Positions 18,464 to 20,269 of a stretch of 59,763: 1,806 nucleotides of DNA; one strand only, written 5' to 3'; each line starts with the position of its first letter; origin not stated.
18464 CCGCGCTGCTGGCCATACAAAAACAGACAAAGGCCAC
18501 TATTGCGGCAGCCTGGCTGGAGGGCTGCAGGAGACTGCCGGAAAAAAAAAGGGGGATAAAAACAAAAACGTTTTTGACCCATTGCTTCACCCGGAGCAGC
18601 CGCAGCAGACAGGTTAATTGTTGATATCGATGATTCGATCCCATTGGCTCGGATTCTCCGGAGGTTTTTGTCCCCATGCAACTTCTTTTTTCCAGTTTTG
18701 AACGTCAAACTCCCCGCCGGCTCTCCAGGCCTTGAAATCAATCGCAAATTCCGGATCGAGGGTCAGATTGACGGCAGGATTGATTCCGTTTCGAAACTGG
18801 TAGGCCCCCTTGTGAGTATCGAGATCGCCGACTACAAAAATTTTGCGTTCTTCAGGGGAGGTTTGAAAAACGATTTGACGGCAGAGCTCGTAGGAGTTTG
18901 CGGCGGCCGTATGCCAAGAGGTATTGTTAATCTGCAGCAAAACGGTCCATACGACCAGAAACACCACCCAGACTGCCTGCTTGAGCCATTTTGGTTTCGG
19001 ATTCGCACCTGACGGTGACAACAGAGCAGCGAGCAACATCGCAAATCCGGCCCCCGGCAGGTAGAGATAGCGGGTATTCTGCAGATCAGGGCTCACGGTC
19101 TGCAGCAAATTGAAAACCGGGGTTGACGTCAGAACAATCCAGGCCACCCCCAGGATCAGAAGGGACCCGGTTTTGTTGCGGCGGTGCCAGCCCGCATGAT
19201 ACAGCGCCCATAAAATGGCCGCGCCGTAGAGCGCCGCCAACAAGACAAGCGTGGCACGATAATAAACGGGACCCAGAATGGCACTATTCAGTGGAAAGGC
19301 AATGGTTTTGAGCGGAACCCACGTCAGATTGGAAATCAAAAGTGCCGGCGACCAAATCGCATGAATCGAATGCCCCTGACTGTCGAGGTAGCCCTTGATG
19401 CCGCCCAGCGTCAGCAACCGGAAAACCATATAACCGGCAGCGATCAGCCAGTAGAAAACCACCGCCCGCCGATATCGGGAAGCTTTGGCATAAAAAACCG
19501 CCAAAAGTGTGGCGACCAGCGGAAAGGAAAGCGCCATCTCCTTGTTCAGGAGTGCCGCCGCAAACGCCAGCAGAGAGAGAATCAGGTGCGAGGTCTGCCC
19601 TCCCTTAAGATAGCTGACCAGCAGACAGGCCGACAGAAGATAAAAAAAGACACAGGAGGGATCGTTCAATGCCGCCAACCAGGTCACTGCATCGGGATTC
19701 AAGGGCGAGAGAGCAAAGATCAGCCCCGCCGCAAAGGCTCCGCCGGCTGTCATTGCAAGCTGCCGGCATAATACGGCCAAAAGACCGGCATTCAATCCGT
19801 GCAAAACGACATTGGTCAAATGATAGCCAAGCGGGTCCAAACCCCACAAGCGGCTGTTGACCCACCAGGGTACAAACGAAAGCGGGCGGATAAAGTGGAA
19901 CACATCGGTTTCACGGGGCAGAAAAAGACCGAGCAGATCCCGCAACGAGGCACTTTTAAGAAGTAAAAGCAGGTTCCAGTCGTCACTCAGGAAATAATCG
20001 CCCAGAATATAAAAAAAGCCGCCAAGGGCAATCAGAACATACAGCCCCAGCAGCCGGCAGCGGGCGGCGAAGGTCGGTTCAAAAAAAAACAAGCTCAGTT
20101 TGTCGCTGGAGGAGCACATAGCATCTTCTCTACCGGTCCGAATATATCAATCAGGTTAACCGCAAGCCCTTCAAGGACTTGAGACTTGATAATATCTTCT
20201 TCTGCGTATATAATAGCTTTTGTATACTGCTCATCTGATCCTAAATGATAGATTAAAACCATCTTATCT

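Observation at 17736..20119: Polyprenyl-phosphate phosphoribosyltransferase-like UbiA enzyme paired with a GT-C transferase, but no DprE1/DprE2-like epimerase genes in the window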

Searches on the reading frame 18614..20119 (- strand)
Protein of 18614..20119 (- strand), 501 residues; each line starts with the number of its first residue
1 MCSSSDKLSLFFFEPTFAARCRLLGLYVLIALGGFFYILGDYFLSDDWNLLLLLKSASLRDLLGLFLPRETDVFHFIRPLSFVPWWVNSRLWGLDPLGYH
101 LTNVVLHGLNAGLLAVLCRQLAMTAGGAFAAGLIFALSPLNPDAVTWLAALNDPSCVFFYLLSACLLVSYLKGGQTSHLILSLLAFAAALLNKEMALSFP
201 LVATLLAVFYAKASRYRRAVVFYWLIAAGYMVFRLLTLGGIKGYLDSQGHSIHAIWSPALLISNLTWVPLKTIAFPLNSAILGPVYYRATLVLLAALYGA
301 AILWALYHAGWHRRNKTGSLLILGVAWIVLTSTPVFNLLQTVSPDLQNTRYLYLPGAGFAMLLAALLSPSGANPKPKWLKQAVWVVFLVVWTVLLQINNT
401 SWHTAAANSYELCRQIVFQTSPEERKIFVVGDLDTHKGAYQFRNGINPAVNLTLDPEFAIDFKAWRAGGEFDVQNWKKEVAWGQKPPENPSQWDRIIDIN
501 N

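Call 3: search_protein_families(library=pfam, proteins=[window:18614-20119:-], max_evalue=0.01)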
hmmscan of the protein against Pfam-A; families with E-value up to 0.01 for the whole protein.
window:18614-20119:- (501 aa): 1 family
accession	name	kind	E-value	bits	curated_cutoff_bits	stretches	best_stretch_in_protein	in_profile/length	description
PF13231.12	PMT_2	-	0.0054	17.4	26.1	1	97-232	22-153/160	Dolichyl-phosphate-mannose-protein mannosyltransferase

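Call 4: search_protein_families(library=ncbifam, proteins=[window:18614-20119:-], max_evalue=0.01)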
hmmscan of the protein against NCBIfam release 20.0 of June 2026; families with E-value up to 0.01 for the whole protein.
window:18614-20119:- (501 aa): 0 families

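Call 10: search_solved_structures(query=window:18614-20119:-, max_evalue=1, show_alignments=2)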
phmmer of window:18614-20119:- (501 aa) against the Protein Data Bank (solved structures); distinct sequences matched with E-value up to 1: 2.
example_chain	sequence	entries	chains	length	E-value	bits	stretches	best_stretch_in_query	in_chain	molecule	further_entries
6uwq_A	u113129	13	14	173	0.45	12.4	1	115-149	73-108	Dihydrofolate reductase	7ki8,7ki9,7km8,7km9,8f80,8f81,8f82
6uww_A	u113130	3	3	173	0.85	11.5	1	115-149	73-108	Dihydrofolate reductase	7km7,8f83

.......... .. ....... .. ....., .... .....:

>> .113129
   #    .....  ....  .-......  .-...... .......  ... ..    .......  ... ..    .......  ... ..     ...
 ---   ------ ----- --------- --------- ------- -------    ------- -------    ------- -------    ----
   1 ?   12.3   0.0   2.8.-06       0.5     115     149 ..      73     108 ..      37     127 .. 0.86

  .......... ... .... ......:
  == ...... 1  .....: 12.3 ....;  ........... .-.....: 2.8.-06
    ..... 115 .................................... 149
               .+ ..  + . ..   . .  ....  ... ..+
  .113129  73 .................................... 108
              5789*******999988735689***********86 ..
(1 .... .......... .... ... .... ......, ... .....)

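Call 15: find_homologous_proteins(query=window:18614-20119:-, max_evalue=0.001)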
Query window:18614-20119:- (501 aa): 161 proteins with E <= 0.001 among 8000 candidates; the best 120 are listed.
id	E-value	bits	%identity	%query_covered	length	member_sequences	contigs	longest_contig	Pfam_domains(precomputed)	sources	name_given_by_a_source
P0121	0.0e+0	1136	100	100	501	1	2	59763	-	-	-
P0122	8.8e-30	122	29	81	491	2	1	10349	-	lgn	-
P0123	3.1e-25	107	29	84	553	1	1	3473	PF13231.13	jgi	-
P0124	4.4e-23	100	27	90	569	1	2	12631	PF13231.13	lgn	-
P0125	2.6e-22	97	27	86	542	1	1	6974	-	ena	-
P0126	3.7e-20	90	38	43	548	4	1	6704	-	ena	-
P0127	9.5e-20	89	30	61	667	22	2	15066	PF13431.13,PF23914.2,PF13414.13,PF13176.13,PF13428.13,PF13374.13,PF14559.13,PF24575.2,PF00515.35,PF13424.13,PF13432.13,PF13181.13,PF07719.24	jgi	jgi:tetratricopeptide (TPR) repeat protein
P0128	2.5e-19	88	30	61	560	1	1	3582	PF13431.13,PF23914.2,PF13414.13,PF13176.13,PF13428.13,PF13374.13,PF14559.13,PF00515.35,PF13424.13,PF13432.13,PF13181.13,PF07719.24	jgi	jgi:Tfp pilus assembly protein PilF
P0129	5.1e-19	87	28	67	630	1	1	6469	PF13431.13,PF23914.2,PF13414.13,PF13176.13,PF13428.13,PF13374.13,PF14559.13,PF00515.35,PF13424.13,PF13432.13,PF13181.13,PF07719.24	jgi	-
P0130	5.5e-19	86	27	66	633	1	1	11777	PF25063.1,PF13431.13,PF23914.2,PF13414.13,PF13176.13,PF13428.13,PF13374.13,PF14559.13,PF00515.35,PF13424.13,PF13432.13,PF13181.13,PF07719.24,PF13174.13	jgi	jgi:tetratricopeptide (TPR) repeat protein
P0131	7.6e-18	83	31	57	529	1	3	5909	PF13431.13,PF13414.13,PF13371.13,PF00515.35,PF13424.13,PF13181.13,PF07719.24,PF13231.13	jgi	-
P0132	8.3e-18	83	29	58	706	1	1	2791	PF03704.24,PF13431.13,PF23914.2,PF13414.13,PF13176.13,PF12569.15,PF13428.13,PF25064.2,PF13374.13,PF07721.21,PF14559.13,PF24575.2,PF13371.13,PF00515.35,PF13424.13,PF21033.5,PF13432.13,PF13181.13,PF07719.24,PF13174.13,PF13231.13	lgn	-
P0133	1.1e-17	82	29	80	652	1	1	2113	-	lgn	-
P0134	4.2e-17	80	29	66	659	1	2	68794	PF13431.13,PF13414.13,PF13176.13,PF13428.13,PF13374.13,PF14559.13,PF24575.2,PF13371.13,PF00515.35,PF13424.13,PF13432.13,PF13181.13,PF07719.24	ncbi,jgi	jgi:Tfp pilus assembly protein PilF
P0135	7.6e-17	79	28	58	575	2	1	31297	-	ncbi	-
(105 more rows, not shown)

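Call 16: find_encoding_contigs(protein=P0122, flank=10000, max_places=2)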
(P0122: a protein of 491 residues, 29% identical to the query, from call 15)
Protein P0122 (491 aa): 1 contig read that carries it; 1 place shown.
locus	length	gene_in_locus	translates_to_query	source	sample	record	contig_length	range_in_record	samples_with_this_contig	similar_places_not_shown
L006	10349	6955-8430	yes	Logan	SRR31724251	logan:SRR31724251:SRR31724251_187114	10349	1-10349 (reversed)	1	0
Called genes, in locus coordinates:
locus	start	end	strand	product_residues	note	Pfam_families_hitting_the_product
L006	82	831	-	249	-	PF02361:CbiQ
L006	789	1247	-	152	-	-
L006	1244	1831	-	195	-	PF01891:CbiM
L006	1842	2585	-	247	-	PF10670:DUF4198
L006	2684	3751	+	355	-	-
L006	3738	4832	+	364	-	PF14907:NTP_transf_5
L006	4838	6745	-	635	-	PF00989:PAS, PF08448:PAS_4, PF13426:PAS_9, PF08447:PAS_3 (weak), PF08448:PAS_4, PF13426:PAS_9, PF00512:HisKA, PF02518:HATPase_c, +3 more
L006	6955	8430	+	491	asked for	-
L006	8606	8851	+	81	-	PF04255:DUF433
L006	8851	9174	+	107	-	-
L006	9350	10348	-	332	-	?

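Call 17: find_encoding_contigs(protein=P0124, flank=10000, max_places=2)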
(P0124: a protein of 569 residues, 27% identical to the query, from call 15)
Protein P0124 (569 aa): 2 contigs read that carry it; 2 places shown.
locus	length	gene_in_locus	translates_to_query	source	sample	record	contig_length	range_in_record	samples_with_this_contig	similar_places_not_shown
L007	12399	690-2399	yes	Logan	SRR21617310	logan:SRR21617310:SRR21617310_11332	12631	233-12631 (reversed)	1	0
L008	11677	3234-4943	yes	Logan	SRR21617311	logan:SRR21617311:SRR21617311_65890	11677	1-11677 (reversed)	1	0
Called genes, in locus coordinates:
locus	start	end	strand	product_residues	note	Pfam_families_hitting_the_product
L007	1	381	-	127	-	?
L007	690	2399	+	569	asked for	PF13231:PMT_2 (weak)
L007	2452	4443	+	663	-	-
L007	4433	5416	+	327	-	PF01073:3Beta_HSD, PF01370:Epimerase, PF04321:RmlD_sub_bind, PF07993:NAD_binding_4 (faint), PF13460:NAD_binding_10 (weak), PF16363:GDP_Man_Dehyd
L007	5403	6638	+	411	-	PF03721:UDPG_MGDP_dh_N, PF00984:UDPG_MGDP_dh, PF03720:UDPG_MGDP_dh_C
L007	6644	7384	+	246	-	PF00535:Glycos_transf_2, PF13641:Glyco_tranf_2_3 (weak)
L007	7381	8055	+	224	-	PF13489:Methyltransf_23, PF13649:Methyltransf_25 (weak), PF08241:Methyltransf_11, PF08242:Methyltransf_12 (weak)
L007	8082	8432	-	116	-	PF00892:EamA (weak)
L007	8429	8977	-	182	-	-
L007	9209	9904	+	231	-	PF00072:Response_reg, PF00486:Trans_reg_C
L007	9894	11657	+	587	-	PF00672:HAMP (weak), PF00989:PAS, PF08448:PAS_4, PF13426:PAS_9 (weak), PF00512:HisKA, PF02518:HATPase_c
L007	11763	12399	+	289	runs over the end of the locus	?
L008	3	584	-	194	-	?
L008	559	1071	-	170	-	PF02085:Cytochrom_CIII (faint), PF14537:Cytochrom_c3_2 (faint), PF09699:Paired_CXXCH_1 (faint), PF14522:Cytochrome_C7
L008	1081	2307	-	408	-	PF00034:Cytochrom_C (weak), PF13442:Cytochrome_CBB3 (weak), PF00034:Cytochrom_C (weak)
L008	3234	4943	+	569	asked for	PF13231:PMT_2 (weak)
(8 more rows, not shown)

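Call 18: find_encoding_contigs(protein=P0125, flank=10000, max_places=2)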
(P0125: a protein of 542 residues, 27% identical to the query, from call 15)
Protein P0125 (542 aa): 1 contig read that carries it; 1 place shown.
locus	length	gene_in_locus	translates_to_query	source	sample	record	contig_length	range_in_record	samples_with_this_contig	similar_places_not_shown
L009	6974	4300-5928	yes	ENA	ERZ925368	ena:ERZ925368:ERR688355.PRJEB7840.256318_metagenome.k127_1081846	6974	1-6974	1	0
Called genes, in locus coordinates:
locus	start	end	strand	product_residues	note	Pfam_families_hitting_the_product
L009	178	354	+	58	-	-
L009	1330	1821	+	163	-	-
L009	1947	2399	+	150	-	PF07675:Cleaved_Adhesin (weak)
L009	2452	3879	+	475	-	PF18962:Por_Secre_tail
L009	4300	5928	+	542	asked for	-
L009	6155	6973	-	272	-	?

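Call 57: predict_structure(alignment_id=A2)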
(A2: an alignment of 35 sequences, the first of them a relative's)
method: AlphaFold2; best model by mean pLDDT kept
length: 501 residues; sequences in the alignment: 35
mean_pLDDT: 81.5   pTM: 0.87
mean pLDDT of the five models: 81.5, 80.0, 79.4, 78.7, 78.4
residues with pLDDT >= 90: 229; 70-90: 171; 50-70: 54; < 50: 47
segments of 3 or more residues with pLDDT < 50: 1-12, 337-346, 457-459, 467-473, 478-487
pLDDT, mean of each block of 10 residues (from residue 1): 42 68 96 96 92 88 79 67 93 95 98 97 93 97 94 96 97 95 97 93 94 88 96 81 58 62 76 81 78 76 76 79 92 60 53 94 88 75 92 94 93 88 79 82 83 63 48 49 47 75 62
secondary structure, 60 per line:
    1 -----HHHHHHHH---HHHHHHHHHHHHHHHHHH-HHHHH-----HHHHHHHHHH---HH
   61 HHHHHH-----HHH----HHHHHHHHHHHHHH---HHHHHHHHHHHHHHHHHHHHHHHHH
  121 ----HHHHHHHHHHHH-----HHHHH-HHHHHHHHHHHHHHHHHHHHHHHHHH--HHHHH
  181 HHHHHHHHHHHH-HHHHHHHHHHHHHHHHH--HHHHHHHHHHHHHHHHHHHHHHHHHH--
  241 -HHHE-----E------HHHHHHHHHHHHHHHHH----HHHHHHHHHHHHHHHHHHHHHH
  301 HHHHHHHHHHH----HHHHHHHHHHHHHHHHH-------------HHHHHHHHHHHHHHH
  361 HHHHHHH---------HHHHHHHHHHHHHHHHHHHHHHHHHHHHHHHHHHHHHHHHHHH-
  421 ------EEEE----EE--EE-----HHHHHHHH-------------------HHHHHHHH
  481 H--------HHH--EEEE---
elements in order: H6-13 H17-34 H36-40 H46-55 H59-66 H79-92 H96-120 H125-136 H142-146 H148-173 H176-192 H194-210 H213-238 H258-274 H279-311 H316-332 H346-367 H377-419 E427-430 H446-453 H473-481 E495-498

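Call 60: fold_search(model_id=the predicted structure, library=pdb)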
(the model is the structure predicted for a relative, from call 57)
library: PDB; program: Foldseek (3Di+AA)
matches with E <= 10: 453; with E <= 0.001: 24
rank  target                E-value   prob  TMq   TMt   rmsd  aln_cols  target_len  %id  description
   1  8b6l_I                1.2e-05  1.00  0.49  0.38  13.3       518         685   11  Subtomogram average of the human Sec61-TRAP-OSTA-translocon (released 2022-12-07)
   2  8agc_A                4.8e-05  1.00  0.46  0.35  17.6       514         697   11  Structure of yeast oligosaccharylransferase complex with lipid-linked oligosaccharide and non-acceptor peptide bound (released 2022-12-07)
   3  5f15                  5.4e-05  1.00  0.47  0.44  12.0       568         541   13  Crystal Structure of ArnT from Cupriavidus metallidurans bound to Undecaprenyl phosphate (released 2016-02-17)
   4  9n9j_I                5.6e-05  1.00  0.44  0.34  14.5       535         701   12  Structure of a GRP94 folding intermediate engaged with a CCDC134- and FKBP11-bound secretory translocon (released 2025-11-19)
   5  8age_A                6.3e-05  1.00  0.51  0.41  12.5       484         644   12  Structure of yeast oligosaccharylransferase complex with acceptor peptide bound (released 2022-12-07)
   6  6s7t_A                8.0e-05  1.00  0.49  0.36  16.6       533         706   11  Cryo-EM structure of human oligosaccharyltransferase complex OST-B (released 2019-12-18)
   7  6s7o_A                1.3e-04  1.00  0.54  0.43  11.9       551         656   10  Cryo-EM structure of human oligosaccharyltransferase complex OST-A (released 2019-12-18)
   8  7e9s_A                1.8e-04  1.00  0.49  0.31  12.3       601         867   11  Archaeal oligosaccharyltransferase AglB from Archaeoglobus fulgidus in complex with an inhibitory peptide and a dolich (released 2021-09-08)
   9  5ezm                  1.8e-04  1.00  0.44  0.41  13.8       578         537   14  Crystal Structure of ArnT from Cupriavidus metallidurans in the apo state (released 2016-02-17)
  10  7oci_F                2.1e-04  1.00  0.50  0.41  11.9       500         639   11  Cryo-EM structure of yeast Ost6p containing oligosaccharyltransferase complex (released 2022-02-16)
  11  6ezn_F                2.4e-04  1.00  0.52  0.42  14.3       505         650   12  Cryo-EM structure of the yeast oligosaccharyltransferase (OST) complex (released 2018-01-17)
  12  7zli_A                2.4e-04  1.00  0.45  0.37  11.8       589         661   12  Cryo-EM structure of C-mannosyltransferase CeDPY19, in complex with Dol25-P-Man and bound to CMT2-Fab and anti-Fab nan (released 2023-01-11)
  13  6ftg_5                2.7e-04  1.00  0.50  0.40  14.9       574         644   10  Subtomogram average of OST-containing ribosome-translocon complexes from canine rough microsomal membranes (released 2018-03-21)
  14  7zlg_A                2.7e-04  1.00  0.42  0.33  15.8       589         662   13  Cryo-EM structure of C-mannosyltransferase CeDPY19, in complex with acceptor peptide and bound to CMT2-Fab and anti-Fa (released 2023-01-11)
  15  8pn9_A                2.8e-04  1.00  0.53  0.42  13.2       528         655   10  Structure of human oligosaccharyltransferase OST-A complex bound to NGI-1 (released 2024-05-08)
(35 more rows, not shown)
